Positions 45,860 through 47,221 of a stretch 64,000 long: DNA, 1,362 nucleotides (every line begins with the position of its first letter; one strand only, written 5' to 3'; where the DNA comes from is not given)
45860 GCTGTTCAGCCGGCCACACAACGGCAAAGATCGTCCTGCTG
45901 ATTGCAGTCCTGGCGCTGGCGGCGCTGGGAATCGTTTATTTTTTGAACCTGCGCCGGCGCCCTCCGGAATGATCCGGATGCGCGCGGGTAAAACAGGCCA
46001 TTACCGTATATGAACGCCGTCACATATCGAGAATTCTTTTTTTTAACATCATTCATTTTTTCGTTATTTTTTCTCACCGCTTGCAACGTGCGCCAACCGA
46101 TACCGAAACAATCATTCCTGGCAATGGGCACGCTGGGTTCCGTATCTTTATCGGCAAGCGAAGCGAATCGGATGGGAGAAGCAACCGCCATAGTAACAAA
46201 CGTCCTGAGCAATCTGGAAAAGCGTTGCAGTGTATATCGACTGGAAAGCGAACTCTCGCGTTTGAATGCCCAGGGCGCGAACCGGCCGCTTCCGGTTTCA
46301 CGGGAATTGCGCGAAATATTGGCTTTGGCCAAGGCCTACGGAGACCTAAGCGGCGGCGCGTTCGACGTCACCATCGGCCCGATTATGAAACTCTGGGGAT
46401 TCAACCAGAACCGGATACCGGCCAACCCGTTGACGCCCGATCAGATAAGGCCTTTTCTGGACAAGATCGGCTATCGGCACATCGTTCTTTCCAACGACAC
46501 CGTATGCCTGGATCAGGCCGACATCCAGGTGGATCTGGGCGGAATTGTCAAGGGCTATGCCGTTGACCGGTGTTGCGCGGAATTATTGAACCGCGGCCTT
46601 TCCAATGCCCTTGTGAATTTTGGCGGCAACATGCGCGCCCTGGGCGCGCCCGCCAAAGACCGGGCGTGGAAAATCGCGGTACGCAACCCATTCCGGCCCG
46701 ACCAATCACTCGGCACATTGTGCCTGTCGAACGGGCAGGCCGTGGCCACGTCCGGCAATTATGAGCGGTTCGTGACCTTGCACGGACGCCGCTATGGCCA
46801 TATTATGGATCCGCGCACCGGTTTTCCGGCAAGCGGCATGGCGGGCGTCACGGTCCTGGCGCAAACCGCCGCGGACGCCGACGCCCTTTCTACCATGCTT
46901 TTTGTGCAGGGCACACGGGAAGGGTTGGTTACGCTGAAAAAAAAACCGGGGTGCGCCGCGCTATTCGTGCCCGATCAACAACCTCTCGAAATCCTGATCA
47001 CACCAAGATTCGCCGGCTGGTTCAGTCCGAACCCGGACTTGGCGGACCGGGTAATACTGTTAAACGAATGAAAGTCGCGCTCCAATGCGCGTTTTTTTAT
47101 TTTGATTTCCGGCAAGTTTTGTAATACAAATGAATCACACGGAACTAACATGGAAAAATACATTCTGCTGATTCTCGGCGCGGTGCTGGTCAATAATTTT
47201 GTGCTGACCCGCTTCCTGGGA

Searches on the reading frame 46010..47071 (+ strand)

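Call 74: search_protein_families(library=pfam, proteins=[window:46010-47071:+], max_evalue=0.00001)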
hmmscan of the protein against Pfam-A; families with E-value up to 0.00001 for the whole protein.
window:46010-47071:+ (353 aa): 1 family
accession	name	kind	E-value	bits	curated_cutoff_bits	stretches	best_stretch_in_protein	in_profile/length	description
PF02424.20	ApbE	-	2.1e-80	270.5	25.6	1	39-319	1-266/266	ApbE family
